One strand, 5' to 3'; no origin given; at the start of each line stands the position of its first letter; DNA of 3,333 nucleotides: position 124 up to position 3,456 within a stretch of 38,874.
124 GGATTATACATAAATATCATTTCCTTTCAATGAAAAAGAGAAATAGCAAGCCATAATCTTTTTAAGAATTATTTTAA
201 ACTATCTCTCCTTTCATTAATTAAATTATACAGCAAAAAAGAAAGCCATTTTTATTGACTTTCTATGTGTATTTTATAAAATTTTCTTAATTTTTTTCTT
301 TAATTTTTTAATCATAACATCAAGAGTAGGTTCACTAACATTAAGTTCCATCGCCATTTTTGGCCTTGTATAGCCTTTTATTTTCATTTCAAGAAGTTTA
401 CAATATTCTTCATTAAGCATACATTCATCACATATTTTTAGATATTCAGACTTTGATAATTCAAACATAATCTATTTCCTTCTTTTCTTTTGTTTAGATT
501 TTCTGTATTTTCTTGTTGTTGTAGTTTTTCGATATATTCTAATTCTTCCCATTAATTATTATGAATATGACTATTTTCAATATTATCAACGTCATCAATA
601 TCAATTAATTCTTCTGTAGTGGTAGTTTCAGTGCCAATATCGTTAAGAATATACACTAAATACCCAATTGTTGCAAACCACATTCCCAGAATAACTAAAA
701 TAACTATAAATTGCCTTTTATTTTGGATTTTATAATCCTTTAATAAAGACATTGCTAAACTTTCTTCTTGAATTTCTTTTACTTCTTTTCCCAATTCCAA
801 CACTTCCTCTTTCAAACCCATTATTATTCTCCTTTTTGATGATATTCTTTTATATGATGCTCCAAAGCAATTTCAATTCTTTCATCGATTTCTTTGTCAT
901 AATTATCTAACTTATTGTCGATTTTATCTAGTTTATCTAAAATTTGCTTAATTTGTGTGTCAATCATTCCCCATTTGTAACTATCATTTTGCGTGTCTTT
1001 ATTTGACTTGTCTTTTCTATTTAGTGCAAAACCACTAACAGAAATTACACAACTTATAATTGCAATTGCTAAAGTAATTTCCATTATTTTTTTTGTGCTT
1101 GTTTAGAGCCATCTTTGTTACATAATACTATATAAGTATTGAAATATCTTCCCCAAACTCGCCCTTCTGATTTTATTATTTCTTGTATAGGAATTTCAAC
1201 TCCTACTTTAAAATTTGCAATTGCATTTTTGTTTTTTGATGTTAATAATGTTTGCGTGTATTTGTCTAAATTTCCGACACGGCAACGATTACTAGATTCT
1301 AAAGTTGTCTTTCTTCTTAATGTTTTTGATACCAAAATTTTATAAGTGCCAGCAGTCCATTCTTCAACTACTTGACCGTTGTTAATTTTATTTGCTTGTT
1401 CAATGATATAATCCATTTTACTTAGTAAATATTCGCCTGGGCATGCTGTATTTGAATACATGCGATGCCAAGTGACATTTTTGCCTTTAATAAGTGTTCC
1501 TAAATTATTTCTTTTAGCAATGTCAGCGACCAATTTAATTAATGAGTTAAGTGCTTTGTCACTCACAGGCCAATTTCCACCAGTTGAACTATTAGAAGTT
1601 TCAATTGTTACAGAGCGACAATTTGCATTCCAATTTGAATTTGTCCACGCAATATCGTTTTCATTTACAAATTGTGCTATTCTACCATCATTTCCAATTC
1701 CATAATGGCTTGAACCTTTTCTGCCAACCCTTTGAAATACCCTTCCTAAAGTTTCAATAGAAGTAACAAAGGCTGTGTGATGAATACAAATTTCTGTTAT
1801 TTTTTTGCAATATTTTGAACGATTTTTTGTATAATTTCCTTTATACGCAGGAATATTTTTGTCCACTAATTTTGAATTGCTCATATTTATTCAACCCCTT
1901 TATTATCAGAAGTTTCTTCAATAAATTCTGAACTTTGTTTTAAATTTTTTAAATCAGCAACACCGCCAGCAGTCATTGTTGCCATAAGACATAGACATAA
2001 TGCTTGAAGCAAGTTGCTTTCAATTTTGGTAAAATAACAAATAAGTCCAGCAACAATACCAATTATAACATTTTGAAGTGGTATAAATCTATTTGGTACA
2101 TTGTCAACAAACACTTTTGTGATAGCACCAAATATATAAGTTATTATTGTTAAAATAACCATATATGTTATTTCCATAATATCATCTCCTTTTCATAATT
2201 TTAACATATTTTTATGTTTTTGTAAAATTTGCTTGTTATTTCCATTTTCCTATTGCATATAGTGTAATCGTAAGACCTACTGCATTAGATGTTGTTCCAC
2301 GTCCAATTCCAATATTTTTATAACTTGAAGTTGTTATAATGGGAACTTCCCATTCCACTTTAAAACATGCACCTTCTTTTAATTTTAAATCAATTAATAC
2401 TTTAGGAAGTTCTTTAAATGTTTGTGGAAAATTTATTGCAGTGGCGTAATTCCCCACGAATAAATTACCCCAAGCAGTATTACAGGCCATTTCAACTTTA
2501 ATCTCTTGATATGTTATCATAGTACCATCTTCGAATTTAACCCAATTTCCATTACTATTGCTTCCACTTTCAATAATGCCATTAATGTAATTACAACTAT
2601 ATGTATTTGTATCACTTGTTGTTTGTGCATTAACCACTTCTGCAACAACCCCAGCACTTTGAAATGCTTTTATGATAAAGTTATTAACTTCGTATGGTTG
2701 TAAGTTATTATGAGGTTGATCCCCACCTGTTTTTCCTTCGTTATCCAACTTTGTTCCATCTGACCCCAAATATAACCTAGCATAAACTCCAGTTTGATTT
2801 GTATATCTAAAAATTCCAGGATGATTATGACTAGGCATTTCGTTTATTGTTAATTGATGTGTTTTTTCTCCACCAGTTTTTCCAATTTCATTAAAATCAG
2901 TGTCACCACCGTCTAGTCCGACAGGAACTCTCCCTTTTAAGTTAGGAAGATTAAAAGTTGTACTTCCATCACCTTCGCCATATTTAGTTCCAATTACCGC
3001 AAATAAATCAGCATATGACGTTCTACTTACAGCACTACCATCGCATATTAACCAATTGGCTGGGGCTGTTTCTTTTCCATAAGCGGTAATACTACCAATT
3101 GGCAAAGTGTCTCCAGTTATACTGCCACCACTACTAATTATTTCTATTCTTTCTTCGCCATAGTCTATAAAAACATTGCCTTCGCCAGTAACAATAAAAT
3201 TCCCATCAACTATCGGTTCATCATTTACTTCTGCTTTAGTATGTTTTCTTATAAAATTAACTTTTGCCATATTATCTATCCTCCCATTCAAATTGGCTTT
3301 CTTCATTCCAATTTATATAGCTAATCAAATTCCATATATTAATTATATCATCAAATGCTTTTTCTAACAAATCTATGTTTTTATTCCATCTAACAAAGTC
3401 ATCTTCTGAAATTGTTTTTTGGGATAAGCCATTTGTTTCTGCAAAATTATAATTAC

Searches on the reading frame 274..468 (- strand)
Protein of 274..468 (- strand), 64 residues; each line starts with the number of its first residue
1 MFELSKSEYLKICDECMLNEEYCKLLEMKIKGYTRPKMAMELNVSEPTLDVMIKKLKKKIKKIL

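Call 43: search_protein_families(library=phrogs, proteins=[window:274-468:-], max_evalue=0.001)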
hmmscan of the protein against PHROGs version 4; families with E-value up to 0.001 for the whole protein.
window:274-468:- (64 aa): 1 family
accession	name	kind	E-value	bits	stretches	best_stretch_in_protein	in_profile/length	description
phrog_20467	-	DNA, RNA and nucleotide metabolism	0.00021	22.1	1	17-57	62-103/112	HNH endonuclease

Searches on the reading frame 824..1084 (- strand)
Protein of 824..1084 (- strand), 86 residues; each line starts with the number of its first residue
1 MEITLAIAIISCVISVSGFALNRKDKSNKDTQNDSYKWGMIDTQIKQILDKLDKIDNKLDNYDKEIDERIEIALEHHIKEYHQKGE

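Call 43: search_protein_families(library=phrogs, proteins=[window:824-1084:-], max_evalue=0.001)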
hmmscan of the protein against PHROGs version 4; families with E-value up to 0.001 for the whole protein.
window:824-1084:- (86 aa): 1 family
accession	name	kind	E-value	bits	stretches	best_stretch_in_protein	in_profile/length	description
phrog_1863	-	unknown function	2.5e-07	31.5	1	2-83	7-86/97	-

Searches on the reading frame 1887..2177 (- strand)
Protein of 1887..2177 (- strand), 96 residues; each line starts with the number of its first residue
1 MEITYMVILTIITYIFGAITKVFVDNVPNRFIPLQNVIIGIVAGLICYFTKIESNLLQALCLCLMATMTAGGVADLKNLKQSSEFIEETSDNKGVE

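Call 43: search_protein_families(library=phrogs, proteins=[window:1887-2177:-], max_evalue=0.001)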
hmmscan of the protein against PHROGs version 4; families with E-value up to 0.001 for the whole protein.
window:1887-2177:- (96 aa): 3 families
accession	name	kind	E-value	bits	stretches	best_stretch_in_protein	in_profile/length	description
phrog_1299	-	lysis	9.7e-07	29.5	1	2-84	6-87/100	holin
phrog_1129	-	lysis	9.9e-06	26.5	1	4-69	9-73/86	holin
phrog_19617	-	lysis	1.5e-05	26.2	1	7-77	10-81/118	holin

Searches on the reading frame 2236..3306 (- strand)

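Call 43: search_protein_families(library=phrogs, proteins=[window:2236-3306:-], max_evalue=0.001)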
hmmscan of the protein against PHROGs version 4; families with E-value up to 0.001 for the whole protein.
window:2236-3306:- (356 aa): 24 families
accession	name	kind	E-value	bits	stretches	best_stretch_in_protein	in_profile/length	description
phrog_9116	-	tail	9e-49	167.5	1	14-217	2-214/455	tail protein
phrog_8763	-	tail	9.4e-29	101.1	1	62-234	536-768/1024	tail protein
phrog_19618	-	tail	9.6e-18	65.3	1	68-164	136-233/387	tail collar protein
phrog_523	-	tail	1e-17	65.2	1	51-126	469-534/673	tail collar fiber protein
phrog_24267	-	unknown function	2.1e-17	64.6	1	124-205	171-256/266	-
phrog_1858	-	tail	3.2e-17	62.8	1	61-193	131-258/1018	tail fiber protein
phrog_25747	-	tail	1.9e-16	60.2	1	69-134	679-744/901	tail fiber protein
phrog_2712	-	tail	1e-15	58.2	1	239-356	585-699/700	tail fiber protein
phrog_327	-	tail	9.1e-14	52.7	1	65-297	300-525/618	tail protein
phrog_8469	-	tail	9.4e-12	45.8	1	75-162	138-195/303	tail fiber protein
phrog_31611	-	tail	3.8e-11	43.8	1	86-171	182-262/385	tail collar protein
phrog_38759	-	unknown function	6e-11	42.5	1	76-128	761-815/920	-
phrog_2097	-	tail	4.6e-10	39.9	1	61-231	379-536/644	tail fiber protein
phrog_1800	-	tail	1.6e-09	38.3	1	58-235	380-532/545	tail collar fiber protein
phrog_38064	-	tail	2.4e-09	37.8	1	62-122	253-318/337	tail collar protein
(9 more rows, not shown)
